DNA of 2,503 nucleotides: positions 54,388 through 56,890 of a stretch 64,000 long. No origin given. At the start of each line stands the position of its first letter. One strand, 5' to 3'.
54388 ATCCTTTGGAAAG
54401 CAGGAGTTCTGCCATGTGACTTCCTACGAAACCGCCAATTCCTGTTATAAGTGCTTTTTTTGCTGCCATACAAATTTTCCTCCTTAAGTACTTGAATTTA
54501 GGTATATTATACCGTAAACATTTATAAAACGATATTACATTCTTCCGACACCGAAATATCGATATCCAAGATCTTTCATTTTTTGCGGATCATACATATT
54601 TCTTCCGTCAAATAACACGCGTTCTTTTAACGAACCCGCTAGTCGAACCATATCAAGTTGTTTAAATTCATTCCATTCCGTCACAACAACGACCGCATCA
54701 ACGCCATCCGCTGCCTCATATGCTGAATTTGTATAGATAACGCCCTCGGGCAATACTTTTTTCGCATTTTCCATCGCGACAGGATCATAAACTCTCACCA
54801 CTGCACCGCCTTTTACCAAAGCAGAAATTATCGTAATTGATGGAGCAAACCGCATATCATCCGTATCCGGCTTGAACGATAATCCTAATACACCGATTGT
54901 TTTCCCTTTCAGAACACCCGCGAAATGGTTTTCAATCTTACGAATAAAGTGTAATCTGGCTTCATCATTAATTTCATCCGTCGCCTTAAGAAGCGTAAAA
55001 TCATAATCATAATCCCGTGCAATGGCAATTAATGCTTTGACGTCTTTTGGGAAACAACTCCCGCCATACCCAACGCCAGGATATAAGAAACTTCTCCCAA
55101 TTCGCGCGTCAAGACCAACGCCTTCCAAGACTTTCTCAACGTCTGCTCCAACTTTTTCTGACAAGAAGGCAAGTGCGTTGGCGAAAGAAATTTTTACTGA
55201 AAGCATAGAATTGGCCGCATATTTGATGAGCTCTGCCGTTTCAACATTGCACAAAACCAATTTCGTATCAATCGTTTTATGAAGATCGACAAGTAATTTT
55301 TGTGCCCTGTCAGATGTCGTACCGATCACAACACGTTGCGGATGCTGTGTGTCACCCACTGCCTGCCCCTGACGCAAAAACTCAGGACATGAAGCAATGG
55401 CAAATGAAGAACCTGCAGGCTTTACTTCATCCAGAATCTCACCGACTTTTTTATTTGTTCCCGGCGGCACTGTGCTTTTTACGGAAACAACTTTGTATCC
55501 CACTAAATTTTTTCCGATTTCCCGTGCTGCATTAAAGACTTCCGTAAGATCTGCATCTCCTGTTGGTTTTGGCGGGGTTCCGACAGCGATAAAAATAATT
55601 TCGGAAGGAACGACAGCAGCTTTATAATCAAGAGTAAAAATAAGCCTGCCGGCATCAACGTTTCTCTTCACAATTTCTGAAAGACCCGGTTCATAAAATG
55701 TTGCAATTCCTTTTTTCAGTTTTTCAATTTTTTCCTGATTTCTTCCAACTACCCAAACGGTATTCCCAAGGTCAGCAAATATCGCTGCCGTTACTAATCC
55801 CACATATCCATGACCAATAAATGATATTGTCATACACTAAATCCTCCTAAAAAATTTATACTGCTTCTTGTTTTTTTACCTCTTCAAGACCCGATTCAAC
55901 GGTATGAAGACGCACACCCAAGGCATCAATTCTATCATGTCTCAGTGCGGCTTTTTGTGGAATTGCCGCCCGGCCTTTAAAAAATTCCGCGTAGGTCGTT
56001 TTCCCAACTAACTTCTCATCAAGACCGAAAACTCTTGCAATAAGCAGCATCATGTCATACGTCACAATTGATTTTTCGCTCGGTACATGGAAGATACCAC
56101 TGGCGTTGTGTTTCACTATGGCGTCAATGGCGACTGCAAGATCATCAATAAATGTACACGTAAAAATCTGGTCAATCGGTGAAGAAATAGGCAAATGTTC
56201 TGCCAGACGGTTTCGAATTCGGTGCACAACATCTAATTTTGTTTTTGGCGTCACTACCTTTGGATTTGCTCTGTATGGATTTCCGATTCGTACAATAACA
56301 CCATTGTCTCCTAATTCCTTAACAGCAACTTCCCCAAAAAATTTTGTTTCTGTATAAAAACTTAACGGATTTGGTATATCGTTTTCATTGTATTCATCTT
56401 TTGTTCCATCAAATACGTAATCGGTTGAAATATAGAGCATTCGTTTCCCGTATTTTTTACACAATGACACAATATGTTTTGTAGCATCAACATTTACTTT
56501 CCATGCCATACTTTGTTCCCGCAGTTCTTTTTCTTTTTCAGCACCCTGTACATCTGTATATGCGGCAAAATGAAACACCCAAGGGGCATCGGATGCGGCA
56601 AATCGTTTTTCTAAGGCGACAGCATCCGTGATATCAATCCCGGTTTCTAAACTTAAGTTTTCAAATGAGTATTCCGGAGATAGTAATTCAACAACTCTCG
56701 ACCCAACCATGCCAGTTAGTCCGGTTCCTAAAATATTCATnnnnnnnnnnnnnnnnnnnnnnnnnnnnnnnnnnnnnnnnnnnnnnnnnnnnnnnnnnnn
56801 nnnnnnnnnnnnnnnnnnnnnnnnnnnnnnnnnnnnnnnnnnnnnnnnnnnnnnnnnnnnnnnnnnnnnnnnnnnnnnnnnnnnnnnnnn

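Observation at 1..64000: About 55-kb co-directional 'glyco-island': 22 GT-C membrane proteins + 15 GT-A/GT-B enzymes + 2 flippases, with no recognisable priming phosphoglycosyltransferase or Wzy/Wzz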

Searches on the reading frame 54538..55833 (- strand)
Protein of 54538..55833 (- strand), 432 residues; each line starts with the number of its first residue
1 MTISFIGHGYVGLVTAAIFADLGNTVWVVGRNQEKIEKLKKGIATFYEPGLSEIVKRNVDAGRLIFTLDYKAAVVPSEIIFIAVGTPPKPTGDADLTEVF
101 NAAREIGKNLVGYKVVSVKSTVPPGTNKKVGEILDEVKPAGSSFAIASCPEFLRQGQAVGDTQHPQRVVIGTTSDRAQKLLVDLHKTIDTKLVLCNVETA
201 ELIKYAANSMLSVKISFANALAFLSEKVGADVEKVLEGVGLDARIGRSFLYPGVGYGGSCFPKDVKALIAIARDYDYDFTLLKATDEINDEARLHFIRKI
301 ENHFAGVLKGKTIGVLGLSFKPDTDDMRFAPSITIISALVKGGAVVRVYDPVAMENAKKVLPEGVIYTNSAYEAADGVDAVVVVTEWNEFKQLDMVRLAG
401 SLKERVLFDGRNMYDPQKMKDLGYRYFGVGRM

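Call 8: search_protein_families(library=pfam, proteins=[window:54538-55833:-], max_evalue=0.01)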
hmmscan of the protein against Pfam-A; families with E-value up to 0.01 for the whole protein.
window:54538-55833:- (432 aa): 8 families
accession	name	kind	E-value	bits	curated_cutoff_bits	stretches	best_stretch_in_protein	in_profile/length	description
PF03721.20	UDPG_MGDP_dh_N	-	6.8e-58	195.8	27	1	1-181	1-184/187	UDP-glucose/GDP-mannose dehydrogenase family, NAD binding domain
PF00984.24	UDPG_MGDP_dh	-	1.5e-36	124.8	25.4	1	198-290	1-93/94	UDP-glucose/GDP-mannose dehydrogenase family, central domain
PF03720.21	UDPG_MGDP_dh_C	-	2e-33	115.2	30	1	314-416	1-103/103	UDP-glucose/GDP-mannose dehydrogenase family, UDP binding domain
PF03807.23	F420_oxidored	-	3.3e-06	28.1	21.6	1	2-84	1-67/94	NADP oxidoreductase coenzyme F420-dependent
PF03446.21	NAD_binding_2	-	4.2e-05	24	21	0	2-47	1-46/161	NAD binding domain of 6-phosphogluconate dehydrogenase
PF02737.24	3HCDH_N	-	0.00086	19.7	22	1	3-74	2-77/180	3-hydroxyacyl-CoA dehydrogenase, NAD binding domain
PF01210.29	NAD_Gly3P_dh_N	-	0.0028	18.1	23.1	0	3-84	2-77/158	NAD-dependent glycerol-3-phosphate dehydrogenase N-terminus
PF00070.33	Pyr_redox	-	0.0077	17.2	22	0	5-42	4-41/82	Pyridine nucleotide-disulphide oxidoreductase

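Call 79: search_protein_families(library=ncbifam, proteins=[window:54538-55833:-], max_evalue=0.0001)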
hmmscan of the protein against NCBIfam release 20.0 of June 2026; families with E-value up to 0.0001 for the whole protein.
window:54538-55833:- (432 aa): 7 families
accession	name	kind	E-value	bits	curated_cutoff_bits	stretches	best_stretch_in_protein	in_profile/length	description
NF047673.2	TeichurnBiosyTuaD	equivalog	1.2e-153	512.3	700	1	3-431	4-431/439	UDP-glucose 6-dehydrogenase TuaD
TIGR03026.1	NDP-sugDHase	subfamily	1.4e-130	435.8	189.8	1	1-412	1-413/413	nucleotide sugar dehydrogenase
NF041297.1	UDPGDh_AglM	equivalog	1.9e-107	359.8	670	1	1-417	1-420/429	UDP-glucose 6-dehydrogenase AglM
NF040825.1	UDPMaNacDH_Arch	equivalog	1.8e-56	191.8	750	1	1-431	1-415/418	UDP-N-acetyl-D-mannosamine dehydrogenase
NF008286.0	PRK11064.1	equivalog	1.3e-48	165.7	459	1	2-398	5-407/420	UDP-N-acetyl-D-mannosamine dehydrogenase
NF011631.0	PRK15057.1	equivalog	7.9e-34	117.4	757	1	1-356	1-342/388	UDP-glucose 6-dehydrogenase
NF011729.0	PRK15182.1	equivalog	9.2e-19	67.5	592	1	2-411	8-413/425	Vi polysaccharide biosynthesis UDP-N-acetylglucosamine C-6 dehydrogenase TviB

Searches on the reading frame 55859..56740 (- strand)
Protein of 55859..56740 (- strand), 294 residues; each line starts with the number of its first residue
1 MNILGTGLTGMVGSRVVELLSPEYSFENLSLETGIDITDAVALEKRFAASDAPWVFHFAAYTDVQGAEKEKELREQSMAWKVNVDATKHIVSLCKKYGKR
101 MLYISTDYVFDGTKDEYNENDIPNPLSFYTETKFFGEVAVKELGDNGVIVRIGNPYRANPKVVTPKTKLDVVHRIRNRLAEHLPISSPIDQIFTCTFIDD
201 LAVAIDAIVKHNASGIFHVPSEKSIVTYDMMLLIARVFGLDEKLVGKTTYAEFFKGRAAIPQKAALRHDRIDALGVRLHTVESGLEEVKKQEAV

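Call 8: search_protein_families(library=pfam, proteins=[window:55859-56740:-], max_evalue=0.01)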
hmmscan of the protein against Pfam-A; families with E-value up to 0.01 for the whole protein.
window:55859-56740:- (294 aa): 6 families
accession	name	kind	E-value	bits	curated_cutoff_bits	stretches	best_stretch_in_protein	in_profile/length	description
PF04321.23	RmlD_sub_bind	-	1.4e-47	162.6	27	1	1-291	1-284/287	RmlD substrate binding domain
PF01370.27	Epimerase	-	1.8e-17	64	20.9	1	6-214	4-230/240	NAD dependent epimerase/dehydratase family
PF16363.11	GDP_Man_Dehyd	-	5e-09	36.5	27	1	29-219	54-247/332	GDP-mannose 4,6 dehydratase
PF07993.18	NAD_binding_4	-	4.2e-08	33.1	20.1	1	54-153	91-205/258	Male sterility protein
PF01073.25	3Beta_HSD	-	3.4e-06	26.7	22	1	34-142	51-159/280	3-beta hydroxysteroid dehydrogenase/isomerase family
PF02719.21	Polysacc_synt_2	-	6.4e-05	22.7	20.2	1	35-109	61-131/293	Polysaccharide biosynthesis protein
